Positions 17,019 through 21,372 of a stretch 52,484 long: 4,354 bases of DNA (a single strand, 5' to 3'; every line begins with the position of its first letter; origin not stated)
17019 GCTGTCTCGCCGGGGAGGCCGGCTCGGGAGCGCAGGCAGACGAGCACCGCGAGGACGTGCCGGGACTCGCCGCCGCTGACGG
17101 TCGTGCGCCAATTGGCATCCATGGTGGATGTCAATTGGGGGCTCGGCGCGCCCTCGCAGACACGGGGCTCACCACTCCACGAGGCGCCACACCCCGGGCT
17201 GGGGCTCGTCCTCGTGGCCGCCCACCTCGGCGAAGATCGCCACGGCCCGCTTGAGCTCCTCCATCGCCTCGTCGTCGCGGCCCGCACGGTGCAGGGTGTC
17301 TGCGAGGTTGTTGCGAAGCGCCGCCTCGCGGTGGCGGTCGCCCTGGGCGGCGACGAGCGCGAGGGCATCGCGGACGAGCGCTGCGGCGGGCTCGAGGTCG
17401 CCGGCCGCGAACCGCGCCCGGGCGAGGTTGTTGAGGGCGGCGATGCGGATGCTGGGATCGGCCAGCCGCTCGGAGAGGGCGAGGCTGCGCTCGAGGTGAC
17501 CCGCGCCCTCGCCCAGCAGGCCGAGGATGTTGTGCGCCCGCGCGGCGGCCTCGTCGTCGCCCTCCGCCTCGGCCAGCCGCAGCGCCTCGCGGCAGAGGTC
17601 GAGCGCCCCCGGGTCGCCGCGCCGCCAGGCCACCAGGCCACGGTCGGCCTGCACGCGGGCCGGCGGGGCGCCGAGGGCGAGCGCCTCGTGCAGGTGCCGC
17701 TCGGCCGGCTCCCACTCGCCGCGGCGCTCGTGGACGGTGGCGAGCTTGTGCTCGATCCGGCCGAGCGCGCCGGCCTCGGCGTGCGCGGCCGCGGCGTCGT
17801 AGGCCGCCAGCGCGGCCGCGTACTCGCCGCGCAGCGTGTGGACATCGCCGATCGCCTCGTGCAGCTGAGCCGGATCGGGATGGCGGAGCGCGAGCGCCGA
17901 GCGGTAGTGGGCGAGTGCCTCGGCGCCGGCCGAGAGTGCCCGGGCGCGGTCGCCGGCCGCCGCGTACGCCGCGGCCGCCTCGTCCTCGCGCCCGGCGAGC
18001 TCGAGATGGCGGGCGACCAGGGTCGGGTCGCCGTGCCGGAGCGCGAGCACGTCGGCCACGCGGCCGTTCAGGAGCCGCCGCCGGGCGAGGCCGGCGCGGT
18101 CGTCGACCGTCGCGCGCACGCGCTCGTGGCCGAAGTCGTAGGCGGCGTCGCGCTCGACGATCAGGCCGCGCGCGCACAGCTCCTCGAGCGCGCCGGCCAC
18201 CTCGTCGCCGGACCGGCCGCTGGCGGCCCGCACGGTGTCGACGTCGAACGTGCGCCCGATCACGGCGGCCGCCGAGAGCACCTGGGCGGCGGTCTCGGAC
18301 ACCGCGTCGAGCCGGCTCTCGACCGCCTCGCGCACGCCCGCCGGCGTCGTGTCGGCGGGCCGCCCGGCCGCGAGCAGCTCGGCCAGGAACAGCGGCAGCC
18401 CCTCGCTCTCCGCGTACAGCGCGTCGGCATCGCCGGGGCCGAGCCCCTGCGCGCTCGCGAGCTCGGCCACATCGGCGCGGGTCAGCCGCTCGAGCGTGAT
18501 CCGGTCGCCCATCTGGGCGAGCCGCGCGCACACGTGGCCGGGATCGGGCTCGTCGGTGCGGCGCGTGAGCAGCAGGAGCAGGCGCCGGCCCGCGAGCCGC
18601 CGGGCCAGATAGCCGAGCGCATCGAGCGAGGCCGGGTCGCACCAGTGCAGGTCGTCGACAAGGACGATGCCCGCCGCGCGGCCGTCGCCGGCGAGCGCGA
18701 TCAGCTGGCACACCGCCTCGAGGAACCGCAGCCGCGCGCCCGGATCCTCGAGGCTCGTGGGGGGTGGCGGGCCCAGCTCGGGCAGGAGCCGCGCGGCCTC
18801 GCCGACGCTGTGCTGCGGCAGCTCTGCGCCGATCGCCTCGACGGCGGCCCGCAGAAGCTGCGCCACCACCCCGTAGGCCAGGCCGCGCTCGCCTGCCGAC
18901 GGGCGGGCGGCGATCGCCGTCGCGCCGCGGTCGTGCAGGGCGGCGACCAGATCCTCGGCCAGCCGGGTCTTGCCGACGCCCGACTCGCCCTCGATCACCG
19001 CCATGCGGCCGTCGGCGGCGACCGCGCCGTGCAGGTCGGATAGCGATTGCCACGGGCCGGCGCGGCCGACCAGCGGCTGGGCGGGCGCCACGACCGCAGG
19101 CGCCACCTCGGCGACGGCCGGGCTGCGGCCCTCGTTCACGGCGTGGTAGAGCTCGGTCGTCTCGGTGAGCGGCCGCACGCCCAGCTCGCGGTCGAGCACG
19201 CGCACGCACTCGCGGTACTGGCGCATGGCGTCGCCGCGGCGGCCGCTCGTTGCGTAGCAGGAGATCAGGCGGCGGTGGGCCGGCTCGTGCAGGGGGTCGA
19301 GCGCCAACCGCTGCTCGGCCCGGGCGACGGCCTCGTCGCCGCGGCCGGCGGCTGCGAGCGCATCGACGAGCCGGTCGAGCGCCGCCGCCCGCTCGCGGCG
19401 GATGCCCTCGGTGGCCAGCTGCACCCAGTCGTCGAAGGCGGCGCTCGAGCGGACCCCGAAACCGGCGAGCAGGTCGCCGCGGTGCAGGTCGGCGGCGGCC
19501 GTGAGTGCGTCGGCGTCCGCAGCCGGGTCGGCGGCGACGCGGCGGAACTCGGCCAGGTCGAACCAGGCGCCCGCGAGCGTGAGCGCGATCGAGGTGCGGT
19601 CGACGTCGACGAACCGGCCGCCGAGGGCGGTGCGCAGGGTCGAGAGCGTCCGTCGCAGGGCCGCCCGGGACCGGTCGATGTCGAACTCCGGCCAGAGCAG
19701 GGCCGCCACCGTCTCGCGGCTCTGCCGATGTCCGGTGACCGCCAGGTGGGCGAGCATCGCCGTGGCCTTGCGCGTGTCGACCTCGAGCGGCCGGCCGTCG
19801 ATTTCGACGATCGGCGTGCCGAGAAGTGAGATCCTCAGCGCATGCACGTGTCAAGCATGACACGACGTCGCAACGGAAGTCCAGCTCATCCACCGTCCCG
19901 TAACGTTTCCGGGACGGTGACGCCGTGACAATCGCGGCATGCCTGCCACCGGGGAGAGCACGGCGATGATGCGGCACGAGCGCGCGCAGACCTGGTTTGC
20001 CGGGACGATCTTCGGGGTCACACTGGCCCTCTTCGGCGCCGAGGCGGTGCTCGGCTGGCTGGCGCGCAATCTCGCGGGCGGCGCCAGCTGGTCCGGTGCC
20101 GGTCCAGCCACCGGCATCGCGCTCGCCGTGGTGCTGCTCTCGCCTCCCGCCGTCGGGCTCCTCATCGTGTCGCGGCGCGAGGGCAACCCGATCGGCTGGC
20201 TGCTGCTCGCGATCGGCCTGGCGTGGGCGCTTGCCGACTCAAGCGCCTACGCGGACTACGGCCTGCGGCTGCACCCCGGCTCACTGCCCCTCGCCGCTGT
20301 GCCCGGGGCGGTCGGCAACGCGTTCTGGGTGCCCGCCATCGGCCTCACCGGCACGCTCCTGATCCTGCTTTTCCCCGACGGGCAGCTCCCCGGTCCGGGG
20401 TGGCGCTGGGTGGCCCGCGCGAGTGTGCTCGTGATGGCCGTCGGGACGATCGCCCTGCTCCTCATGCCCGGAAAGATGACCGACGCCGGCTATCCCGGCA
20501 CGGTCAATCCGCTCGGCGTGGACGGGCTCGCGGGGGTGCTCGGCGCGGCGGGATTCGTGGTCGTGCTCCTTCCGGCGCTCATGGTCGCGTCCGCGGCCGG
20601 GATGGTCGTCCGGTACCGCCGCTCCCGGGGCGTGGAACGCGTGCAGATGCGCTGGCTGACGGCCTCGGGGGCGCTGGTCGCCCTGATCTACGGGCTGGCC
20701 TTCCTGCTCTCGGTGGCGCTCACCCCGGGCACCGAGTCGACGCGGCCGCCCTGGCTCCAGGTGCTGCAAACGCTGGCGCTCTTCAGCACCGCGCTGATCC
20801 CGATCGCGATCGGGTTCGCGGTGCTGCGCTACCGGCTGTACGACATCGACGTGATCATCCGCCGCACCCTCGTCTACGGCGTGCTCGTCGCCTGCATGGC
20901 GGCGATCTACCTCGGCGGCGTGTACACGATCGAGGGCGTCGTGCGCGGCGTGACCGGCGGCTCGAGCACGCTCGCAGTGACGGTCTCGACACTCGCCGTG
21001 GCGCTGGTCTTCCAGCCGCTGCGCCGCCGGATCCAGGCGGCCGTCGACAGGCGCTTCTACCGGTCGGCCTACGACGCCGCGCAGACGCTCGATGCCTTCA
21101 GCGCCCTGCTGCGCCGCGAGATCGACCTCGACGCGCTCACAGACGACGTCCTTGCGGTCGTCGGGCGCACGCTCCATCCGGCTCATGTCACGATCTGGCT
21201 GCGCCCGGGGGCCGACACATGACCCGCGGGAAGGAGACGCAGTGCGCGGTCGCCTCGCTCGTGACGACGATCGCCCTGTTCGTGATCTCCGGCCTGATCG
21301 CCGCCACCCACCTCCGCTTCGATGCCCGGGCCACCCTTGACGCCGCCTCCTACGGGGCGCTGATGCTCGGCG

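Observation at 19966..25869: Three tandem output-less membrane sensor paralogs coupled to one PP2C/RsbW fusion and two STAS proteins, with no sigma factor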

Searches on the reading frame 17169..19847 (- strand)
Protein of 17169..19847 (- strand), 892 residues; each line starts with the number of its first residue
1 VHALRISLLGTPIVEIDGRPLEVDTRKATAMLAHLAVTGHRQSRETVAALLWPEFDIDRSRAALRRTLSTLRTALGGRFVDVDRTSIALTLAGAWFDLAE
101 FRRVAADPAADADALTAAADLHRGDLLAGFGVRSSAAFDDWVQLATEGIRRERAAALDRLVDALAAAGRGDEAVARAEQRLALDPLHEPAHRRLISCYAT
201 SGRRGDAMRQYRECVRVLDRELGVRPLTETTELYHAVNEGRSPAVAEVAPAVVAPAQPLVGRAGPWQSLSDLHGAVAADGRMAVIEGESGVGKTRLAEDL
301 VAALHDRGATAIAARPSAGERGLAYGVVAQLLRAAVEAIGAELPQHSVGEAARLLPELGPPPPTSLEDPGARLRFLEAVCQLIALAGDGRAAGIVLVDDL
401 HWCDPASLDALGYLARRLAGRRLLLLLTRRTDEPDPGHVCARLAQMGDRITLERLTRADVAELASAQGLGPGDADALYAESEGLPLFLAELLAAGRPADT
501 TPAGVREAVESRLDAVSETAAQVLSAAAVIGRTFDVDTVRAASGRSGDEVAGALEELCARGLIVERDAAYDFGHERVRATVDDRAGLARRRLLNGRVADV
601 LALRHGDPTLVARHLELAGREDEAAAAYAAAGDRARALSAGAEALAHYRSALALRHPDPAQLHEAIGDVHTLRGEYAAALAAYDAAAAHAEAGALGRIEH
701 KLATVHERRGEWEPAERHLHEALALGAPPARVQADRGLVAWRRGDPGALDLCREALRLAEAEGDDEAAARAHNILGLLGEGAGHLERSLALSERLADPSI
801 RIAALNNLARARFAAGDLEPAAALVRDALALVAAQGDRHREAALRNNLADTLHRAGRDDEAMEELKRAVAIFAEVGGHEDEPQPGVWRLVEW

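Call 3: search_protein_families(library=pfam, proteins=[window:17169-19847:-], max_evalue=0.01)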
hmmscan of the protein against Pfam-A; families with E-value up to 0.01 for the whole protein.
window:17169-19847:- (892 aa): 12 families
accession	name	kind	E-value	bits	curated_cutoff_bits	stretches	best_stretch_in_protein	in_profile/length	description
PF03704.23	BTAD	-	4.1e-25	89.3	22.1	1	105-237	19-145/146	Bacterial transcriptional activator domain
PF13191.12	AAA_16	-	1.5e-19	71.5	32.6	1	258-425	1-166/167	AAA ATPase domain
PF13424.12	TPR_12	-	1.6e-16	60.7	30.1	2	802-872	3-75/77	Tetratricopeptide repeat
PF13374.12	TPR_10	-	2e-09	37.6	27.5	1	842-874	2-34/42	Tetratricopeptide repeat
PF13401.12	AAA_22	-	1.6e-06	28.9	27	1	280-415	5-105/130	AAA domain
PF07719.23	TPR_2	-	1.5e-05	25.2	27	0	844-871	3-30/34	Tetratricopeptide repeat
PF00515.34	TPR_1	-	3.5e-05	23.9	27.8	0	666-686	7-27/34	Tetratricopeptide repeat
PF13428.12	TPR_14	-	0.00057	20.8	23.5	1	155-195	2-42/44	Tetratricopeptide repeat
PF13414.12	TPR_11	-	0.0018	18.4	26.8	0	642-670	11-38/42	TPR repeat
PF20720.3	nSTAND3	-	0.0029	17.8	27.2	1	280-312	17-49/155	Novel STAND NTPase 3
PF13432.12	TPR_16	-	0.0049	17.7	32.7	0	631-688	3-59/65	Tetratricopeptide repeat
PF14559.12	TPR_19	-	0.0065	17.2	25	1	164-209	1-46/68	Tetratricopeptide repeat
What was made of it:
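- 17169..19847 (-): SARP/AfsR-like regulator (BTAD + AAA_16/NB-ARC-type ATPase + TPR), transcribed divergently from the sensor operon. Pfam BTAD E 4e-25, AAA_16 E 1.5e-19, TPR_12 (call 3).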

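Call 23: search_protein_families(library=padloc, proteins=[window:17169-19847:-], max_evalue=0.001)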
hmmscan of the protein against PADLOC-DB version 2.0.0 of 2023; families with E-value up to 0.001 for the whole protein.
window:17169-19847:- (892 aa): 0 families

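Call 24: search_protein_families(library=ncbifam, proteins=[window:17169-19847:-], max_evalue=0.001)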
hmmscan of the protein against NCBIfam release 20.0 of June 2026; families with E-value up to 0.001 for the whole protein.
window:17169-19847:- (892 aa): 3 families
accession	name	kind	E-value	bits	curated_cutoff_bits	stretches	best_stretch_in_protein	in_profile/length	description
TIGR03903.1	TOMM_kin_cyc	equivalog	1.6e-21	76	705.75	2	375-651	619-917/1267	TOMM system kinase/cyclase fusion protein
NF053617.1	SARPRegAfsRStmc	equivalog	4.7e-12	44.7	1430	2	752-874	759-888/986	SARP-family global regulator AfsR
NF041231.1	BagI_FevR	exception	0.00037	19.9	500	1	115-264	117-260/315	AfsR/SARP family transcriptional regulator BagI/FevR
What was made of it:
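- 17169..19847 (-): NCBIfam gives a weak AfsR match (call 24).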

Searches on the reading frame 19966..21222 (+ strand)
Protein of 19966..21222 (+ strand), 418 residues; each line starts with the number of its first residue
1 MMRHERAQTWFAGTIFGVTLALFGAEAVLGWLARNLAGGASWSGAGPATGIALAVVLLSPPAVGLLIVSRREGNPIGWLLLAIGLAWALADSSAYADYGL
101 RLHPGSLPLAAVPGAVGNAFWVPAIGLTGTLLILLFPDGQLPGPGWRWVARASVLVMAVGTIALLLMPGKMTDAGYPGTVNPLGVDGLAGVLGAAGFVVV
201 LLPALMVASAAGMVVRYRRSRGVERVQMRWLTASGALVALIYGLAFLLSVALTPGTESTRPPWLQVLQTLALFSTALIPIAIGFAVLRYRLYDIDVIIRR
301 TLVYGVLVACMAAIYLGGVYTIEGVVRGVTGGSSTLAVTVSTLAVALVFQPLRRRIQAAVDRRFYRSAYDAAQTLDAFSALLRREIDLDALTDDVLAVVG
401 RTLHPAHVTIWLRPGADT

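Call 3: search_protein_families(library=pfam, proteins=[window:19966-21222:+], max_evalue=0.01)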
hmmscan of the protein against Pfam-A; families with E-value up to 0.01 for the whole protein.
window:19966-21222:+ (418 aa): 1 family
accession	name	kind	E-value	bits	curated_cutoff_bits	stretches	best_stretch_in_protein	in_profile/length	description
PF09843.14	DUF2070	-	0.00028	19.8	30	1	168-374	37-190/561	Predicted membrane protein (DUF2070)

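Call 4: search_protein_families(library=ncbifam, proteins=[window:19966-21222:+], max_evalue=0.01)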
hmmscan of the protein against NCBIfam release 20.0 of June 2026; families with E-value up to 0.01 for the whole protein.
window:19966-21222:+ (418 aa): 1 family
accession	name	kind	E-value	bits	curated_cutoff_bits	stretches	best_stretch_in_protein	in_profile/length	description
TIGR02916.1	PEP_his_kin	equivalog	0.0003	19.5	300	1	276-416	203-348/679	XrtA/PEP-CTERM system histidine kinase PrsK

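Call 8: find_related_loci(query=A1, collection=genome_contigs, flank=8000)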
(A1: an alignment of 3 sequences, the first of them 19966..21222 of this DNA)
Query A1 (418 aa) in genome_contigs; peptide patterns used: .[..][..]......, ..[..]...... (x = any residue, [..] = any of these).
598 stretches matched a pattern (row limit reached: there are more); 569 encode a relative of the query (tblastn E <= 1e-3); the best 80 are kept; 78 distinct loci.
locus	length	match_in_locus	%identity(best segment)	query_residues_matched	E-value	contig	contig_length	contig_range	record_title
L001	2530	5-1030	66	70-412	3e-139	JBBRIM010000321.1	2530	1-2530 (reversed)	MAG: Candidatus Limnocylindrales bacterium isolate Co_metawrap_2787 Cmw_2787_k141_14697706_length_2530_cov_4.0000, whole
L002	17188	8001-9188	58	22-418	7e-126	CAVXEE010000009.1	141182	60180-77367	MAG: uncultured Actinomycetes bacterium isolate MFD02134.bin.2.215 genome assembly, contig: contig_58488, whole genome s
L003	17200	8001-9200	53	15-414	2e-124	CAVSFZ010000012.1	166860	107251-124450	MAG: uncultured Actinomycetes bacterium isolate MFD02134.bin.1.51 genome assembly, contig: contig_23924, whole genome sh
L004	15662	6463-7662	53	15-414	3e-124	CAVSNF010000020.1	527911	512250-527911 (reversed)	MAG: uncultured Actinomycetes bacterium isolate MFD03975.bin.2.246 genome assembly, contig: contig_23531, whole genome s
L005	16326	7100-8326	53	3-413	1e-122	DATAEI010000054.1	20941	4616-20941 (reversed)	MAG TPA_asm: Gaiellales bacterium isolate SMAG_U6773 k141_3536527, whole genome shotgun sequence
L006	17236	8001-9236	54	5-417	4e-122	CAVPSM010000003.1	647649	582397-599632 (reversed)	MAG: uncultured Actinomycetes bacterium isolate MFD00031.bin.2.10 genome assembly, contig: contig_36915, whole genome sh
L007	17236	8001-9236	54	3-418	7e-121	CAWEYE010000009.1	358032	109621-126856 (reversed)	MAG: uncultured Actinomycetes bacterium isolate MFD06085.bin.2.158 genome assembly, contig: contig_47896, whole genome s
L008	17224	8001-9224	52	1-413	4e-116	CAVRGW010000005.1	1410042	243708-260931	MAG: uncultured Actinomycetes bacterium isolate MFD05442.bin.2.232 genome assembly, contig: contig_4769, whole genome sh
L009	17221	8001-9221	49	8-414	2e-115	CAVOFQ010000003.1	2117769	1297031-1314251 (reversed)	MAG: uncultured Actinomycetes bacterium isolate MFD10113.bin.2.41 genome assembly, contig: contig_5958, whole genome sho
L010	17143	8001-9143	50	32-413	6e-115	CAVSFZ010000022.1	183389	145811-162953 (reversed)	MAG: uncultured Actinomycetes bacterium isolate MFD02134.bin.1.51 genome assembly, contig: contig_50377, whole genome sh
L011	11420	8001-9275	53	3-417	1e-114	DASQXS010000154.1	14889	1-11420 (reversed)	MAG TPA_asm: Gaiellales bacterium isolate SMAG_U11045 k141_913712, whole genome shotgun sequence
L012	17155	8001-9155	53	26-413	1e-113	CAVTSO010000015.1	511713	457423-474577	MAG: uncultured Actinomycetes bacterium isolate MFD05442.bin.1.101 genome assembly, contig: contig_6827, whole genome sh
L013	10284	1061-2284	51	7-413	5e-112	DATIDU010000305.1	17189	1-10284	MAG TPA_asm: Gaiellales bacterium isolate SMAG_U16351 k141_658123, whole genome shotgun sequence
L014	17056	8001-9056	53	61-413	2e-110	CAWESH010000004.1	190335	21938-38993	MAG: uncultured Actinomycetes bacterium isolate MFD02134.bin.3.227 genome assembly, contig: contig_22189, whole genome s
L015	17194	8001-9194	48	15-413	1e-105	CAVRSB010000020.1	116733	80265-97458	MAG: uncultured Actinomycetes bacterium isolate MFD08988.bin.2.30 genome assembly, contig: contig_58492, whole genome sh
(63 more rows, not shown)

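Call 23: search_protein_families(library=padloc, proteins=[window:19966-21222:+], max_evalue=0.001)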
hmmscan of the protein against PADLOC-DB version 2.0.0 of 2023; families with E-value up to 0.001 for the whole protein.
window:19966-21222:+ (418 aa): 0 families
